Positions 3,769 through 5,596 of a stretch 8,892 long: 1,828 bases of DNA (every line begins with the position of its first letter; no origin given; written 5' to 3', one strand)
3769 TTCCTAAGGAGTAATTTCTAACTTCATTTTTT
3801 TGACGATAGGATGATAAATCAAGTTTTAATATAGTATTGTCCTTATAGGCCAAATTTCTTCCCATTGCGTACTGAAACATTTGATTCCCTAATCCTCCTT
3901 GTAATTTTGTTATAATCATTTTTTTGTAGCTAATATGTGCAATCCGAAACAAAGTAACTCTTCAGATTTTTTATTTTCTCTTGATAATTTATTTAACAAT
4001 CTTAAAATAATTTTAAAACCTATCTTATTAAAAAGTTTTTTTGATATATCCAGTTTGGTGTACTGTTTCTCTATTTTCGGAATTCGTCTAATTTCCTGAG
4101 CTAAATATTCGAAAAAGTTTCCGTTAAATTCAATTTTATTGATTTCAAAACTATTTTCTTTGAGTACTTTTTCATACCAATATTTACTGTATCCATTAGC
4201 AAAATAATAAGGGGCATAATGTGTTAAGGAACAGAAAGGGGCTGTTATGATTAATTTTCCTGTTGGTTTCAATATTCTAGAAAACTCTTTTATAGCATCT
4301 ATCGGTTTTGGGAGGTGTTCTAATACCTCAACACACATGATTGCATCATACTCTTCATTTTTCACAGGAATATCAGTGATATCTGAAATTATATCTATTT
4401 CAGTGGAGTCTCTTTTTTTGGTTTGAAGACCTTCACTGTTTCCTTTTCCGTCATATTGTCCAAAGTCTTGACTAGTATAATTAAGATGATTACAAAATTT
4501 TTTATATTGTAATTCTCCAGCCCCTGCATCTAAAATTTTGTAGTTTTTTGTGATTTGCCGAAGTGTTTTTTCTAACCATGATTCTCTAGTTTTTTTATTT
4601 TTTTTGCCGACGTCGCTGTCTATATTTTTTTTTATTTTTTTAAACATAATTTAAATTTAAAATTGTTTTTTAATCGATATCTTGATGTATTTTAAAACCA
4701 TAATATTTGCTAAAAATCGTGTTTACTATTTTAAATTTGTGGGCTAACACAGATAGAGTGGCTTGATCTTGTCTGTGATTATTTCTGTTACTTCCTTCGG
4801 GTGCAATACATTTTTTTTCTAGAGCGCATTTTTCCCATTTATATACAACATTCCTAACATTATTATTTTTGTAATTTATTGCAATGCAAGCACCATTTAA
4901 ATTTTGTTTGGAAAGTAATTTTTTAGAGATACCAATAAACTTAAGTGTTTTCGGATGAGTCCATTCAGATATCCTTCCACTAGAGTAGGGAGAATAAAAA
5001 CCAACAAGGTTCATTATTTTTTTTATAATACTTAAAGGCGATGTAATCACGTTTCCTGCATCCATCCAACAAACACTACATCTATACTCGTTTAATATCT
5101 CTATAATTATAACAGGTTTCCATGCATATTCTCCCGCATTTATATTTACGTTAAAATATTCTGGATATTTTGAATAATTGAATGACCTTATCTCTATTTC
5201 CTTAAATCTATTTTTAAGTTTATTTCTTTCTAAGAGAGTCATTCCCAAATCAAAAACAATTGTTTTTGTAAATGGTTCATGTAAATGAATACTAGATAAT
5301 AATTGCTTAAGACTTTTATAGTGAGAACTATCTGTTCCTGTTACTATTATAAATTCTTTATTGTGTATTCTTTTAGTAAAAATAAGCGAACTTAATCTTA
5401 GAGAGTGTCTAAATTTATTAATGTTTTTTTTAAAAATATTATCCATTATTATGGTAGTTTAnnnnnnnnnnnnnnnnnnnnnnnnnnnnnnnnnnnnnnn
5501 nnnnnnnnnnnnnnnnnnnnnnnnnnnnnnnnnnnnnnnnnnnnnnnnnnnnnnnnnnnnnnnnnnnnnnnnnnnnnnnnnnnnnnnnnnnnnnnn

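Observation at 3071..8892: Compact ABC-transporter-dependent glycan operon: extended Wzt plus two methyltransferases, with no recognisable WbdD/WbbB-type terminator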

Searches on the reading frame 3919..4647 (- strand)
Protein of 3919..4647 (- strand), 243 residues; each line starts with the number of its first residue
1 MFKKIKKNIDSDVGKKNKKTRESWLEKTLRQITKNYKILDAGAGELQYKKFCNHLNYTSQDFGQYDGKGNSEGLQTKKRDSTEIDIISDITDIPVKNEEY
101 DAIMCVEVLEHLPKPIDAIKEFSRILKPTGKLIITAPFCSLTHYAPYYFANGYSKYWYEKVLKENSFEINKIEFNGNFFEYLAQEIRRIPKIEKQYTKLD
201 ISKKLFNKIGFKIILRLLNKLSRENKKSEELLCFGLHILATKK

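Call 4: search_protein_families(library=pfam, proteins=[window:3919-4647:-], max_evalue=0.01)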
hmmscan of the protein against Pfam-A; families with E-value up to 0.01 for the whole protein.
window:3919-4647:- (243 aa): 6 families
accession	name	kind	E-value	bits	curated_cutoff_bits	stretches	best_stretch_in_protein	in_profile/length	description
PF08241.18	Methyltransf_11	-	2.1e-12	47.9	21.2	1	77-134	37-95/95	Methyltransferase domain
PF13489.12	Methyltransf_23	-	4.3e-10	40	27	1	27-138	12-120/164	Methyltransferase domain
PF13847.12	Methyltransf_31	-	9.7e-08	32.3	27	1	34-137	3-112/145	Methyltransferase domain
PF08242.18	Methyltransf_12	-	4.7e-07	30.9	30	1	92-132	64-98/98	Methyltransferase domain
PF13649.12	Methyltransf_25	-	5.7e-07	30.6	27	1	87-130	52-97/97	Methyltransferase domain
PF21444.2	CofB_pilin_dom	-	0.0015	18.7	27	1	135-200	88-153/234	CofB, pilin domain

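Call 6: search_protein_families(library=ncbifam, proteins=[window:3919-4647:-], max_evalue=0.01)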
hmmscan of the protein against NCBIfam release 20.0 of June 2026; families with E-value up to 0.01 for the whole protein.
window:3919-4647:- (243 aa): 23 families
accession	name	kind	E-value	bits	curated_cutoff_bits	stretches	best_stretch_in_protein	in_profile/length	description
TIGR01983.1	UbiG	equivalog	6.5e-08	32.1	102.95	1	82-135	97-152/228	bifunctional 2-polyprenyl-6-hydroxyphenol methylase/3-demethylubiquinol 3-O-methyltransferase UbiG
NF045667.1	MTase_DVU1556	equivalog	1.4e-07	31.2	155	1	32-135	20-120/213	DVU_1556 family methyltransferase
NF001244.0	PRK00216.1-5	equivalog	6.3e-06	25.6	216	1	80-199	98-210/236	bifunctional demethylmenaquinone methyltransferase/2-methoxy-6-polyprenyl-1,4-benzoquinol methylase UbiE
NF001241.0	PRK00216.1-2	equivalog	1.2e-05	25.1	327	1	76-194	89-199/231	demethylmenaquinone methyltransferase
TIGR01934.1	MenG_MenH_UbiE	subfamily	1.2e-05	24.7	158.35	1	22-197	25-196/223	ubiquinone/menaquinone biosynthesis methyltransferase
TIGR04345.1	ovoA_Cterm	equivalog_domain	1.8e-05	24.4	170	1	88-148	123-183/242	putative 4-mercaptohistidine N1-methyltransferase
NF041675.1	sarc_dimgly_tmase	equivalog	3.3e-05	24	550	1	25-138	57-173/278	sarcosine/dimethylglycine N-methyltransferase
TIGR02072.1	BioC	equivalog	4.1e-05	23.5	184.95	1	28-135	26-133/244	malonyl-ACP O-methyltransferase BioC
NF011650.0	PRK15068.1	equivalog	7.9e-05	21.7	209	1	89-135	180-226/324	tRNA 5-methoxyuridine(34)/uridine 5-oxyacetic acid(34) synthase CmoB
TIGR00452.1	TIGR00452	equivalog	8.1e-05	21.6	275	1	89-134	174-219/316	tRNA 5-methoxyuridine(34)/uridine 5-oxyacetic acid(34) synthase CmoB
NF041536.1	ArsM_DUF2284_UU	exception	0.0003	19.2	575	1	88-136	134-182/459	arsenite methyltransferase/DUF2284 domain selenoprotein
NF052510.1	methyltran_MpqE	exception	0.00031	20.2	335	1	84-199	100-209/234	methyl-plastoquinone biosynthesis methyltransferase MpqE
NF001243.0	PRK00216.1-4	equivalog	0.00047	19.5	235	1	2-135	13-152/237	demethylmenaquinone methyltransferase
NF001240.0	PRK00216.1-1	equivalog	0.00047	19.3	378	1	86-193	120-219/251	bifunctional demethylmenaquinone methyltransferase/2-methoxy-6-polyprenyl-1,4-benzoquinol methylase UbiE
NF045823.1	PthPhpthDimycoMt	equivalog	0.0007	18.8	300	1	82-134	113-166/256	phthiotriol/phenolphthiotriol dimycocerosates methyltransferase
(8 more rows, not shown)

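Call 41: search_solved_structures(query=window:3919-4647:-, max_evalue=0.001)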
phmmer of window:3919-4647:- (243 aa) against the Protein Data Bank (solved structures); distinct sequences matched with E-value up to 0.001: 7.
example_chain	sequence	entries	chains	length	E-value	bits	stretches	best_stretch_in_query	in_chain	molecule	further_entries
3l8d_A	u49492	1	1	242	8.7e-06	28.5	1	79-135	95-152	Methyltransferase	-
4xrp_C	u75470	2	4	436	1.6e-05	27.7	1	12-149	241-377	Hen1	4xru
8zc8_A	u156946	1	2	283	3.8e-05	26.4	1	88-138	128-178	MitM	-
21zq_A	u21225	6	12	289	4e-05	26.4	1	88-138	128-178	MitM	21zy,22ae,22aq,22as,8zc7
1ve3_A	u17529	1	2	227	7.4e-05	25.5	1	12-176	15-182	hypothetical protein PH0226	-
3bus_A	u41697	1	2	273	0.00033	23.3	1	88-138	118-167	Methyltransferase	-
3mgg_A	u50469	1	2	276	0.00034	23.3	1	86-135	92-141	Methyltransferase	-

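Call 66: search_protein_families(library=pfam, proteins=[L008:7727-9007:+, L008:13405-14448:+], max_evalue=0.01)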
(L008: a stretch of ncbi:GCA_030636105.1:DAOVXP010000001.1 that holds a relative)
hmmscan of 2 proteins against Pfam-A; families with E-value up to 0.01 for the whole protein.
L008:7727-9007:+ (427 aa): 5 families
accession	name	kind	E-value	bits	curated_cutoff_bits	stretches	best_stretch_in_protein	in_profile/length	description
PF00005.33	ABC_tran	-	2.4e-22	80.4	25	1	61-192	1-135/137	ABC transporter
PF14524.12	Wzt_C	-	1.3e-05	25.7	30.4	1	278-398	5-130/143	Wzt C-terminal domain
PF13304.12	AAA_21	-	9e-05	23.1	27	1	75-94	3-22/304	AAA domain, putative AbiEii toxin, Type IV TA system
PF13555.12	AAA_29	-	0.00082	19.5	27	1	66-97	17-49/61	P-loop containing region of AAA domain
PF03193.22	RsgA_GTPase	-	0.007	16.6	30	0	54-104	90-139/174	RsgA GTPase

L008:13405-14448:+ (348 aa): 3 families
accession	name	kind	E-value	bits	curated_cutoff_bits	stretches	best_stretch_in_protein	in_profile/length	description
PF00535.33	Glycos_transf_2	-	1.6e-35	122.9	23.3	1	13-171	1-167/168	Glycosyl transferase family 2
PF10111.15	Glyco_tranf_2_2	-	1.1e-14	55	27.3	1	13-213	1-221/276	Glycosyltransferase like family 2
PF13641.12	Glyco_tranf_2_3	-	2.6e-11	44.4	27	1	10-192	1-195/230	Glycosyltransferase like family 2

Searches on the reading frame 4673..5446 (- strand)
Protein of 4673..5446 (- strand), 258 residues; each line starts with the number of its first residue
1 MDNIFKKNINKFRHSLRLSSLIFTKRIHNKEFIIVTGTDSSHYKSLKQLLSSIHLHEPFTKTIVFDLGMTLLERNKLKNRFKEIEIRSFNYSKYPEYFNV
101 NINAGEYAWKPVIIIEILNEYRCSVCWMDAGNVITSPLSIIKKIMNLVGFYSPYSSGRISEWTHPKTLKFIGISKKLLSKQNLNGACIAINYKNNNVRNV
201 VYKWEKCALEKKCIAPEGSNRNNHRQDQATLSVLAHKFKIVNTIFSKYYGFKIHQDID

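Call 4: search_protein_families(library=pfam, proteins=[window:4673-5446:-], max_evalue=0.01)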
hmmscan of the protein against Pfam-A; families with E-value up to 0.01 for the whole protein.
window:4673-5446:- (258 aa): 1 family
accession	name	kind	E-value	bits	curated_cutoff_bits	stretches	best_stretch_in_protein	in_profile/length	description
PF07801.16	DUF1647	-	3.6e-14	53.2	25.7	1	28-114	58-140/141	Protein of unknown function (DUF1647)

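Call 6: search_protein_families(library=ncbifam, proteins=[window:4673-5446:-], max_evalue=0.01)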
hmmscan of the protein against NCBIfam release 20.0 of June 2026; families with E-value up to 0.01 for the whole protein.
window:4673-5446:- (258 aa): 0 families

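Call 66: search_protein_families(library=pfam, proteins=[L008:7727-9007:+, L008:13405-14448:+], max_evalue=0.01)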
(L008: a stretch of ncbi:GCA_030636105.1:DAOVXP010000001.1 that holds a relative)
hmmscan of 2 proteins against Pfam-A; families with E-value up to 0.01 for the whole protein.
L008:7727-9007:+ (427 aa): 5 families
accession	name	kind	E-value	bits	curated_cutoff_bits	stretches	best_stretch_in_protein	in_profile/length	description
PF00005.33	ABC_tran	-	2.4e-22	80.4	25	1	61-192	1-135/137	ABC transporter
PF14524.12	Wzt_C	-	1.3e-05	25.7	30.4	1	278-398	5-130/143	Wzt C-terminal domain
PF13304.12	AAA_21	-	9e-05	23.1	27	1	75-94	3-22/304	AAA domain, putative AbiEii toxin, Type IV TA system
PF13555.12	AAA_29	-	0.00082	19.5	27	1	66-97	17-49/61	P-loop containing region of AAA domain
PF03193.22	RsgA_GTPase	-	0.007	16.6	30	0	54-104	90-139/174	RsgA GTPase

L008:13405-14448:+ (348 aa): 3 families
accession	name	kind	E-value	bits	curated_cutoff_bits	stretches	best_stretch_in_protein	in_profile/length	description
PF00535.33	Glycos_transf_2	-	1.6e-35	122.9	23.3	1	13-171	1-167/168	Glycosyl transferase family 2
PF10111.15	Glyco_tranf_2_2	-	1.1e-14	55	27.3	1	13-213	1-221/276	Glycosyltransferase like family 2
PF13641.12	Glyco_tranf_2_3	-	2.6e-11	44.4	27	1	10-192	1-195/230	Glycosyltransferase like family 2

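Call 72: search_solved_structures(query=window:4673-5446:-, max_evalue=1)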
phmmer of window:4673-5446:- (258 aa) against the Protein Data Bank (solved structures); distinct sequences matched with E-value up to 1: 2.
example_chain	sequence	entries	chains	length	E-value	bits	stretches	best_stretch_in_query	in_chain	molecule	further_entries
9s3l_A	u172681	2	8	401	0.17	14.4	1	9-136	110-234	Phenylacetate-CoA ligase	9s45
2fi1_A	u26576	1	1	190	0.48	13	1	134-216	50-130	hydrolase, haloacid dehalogenase-like family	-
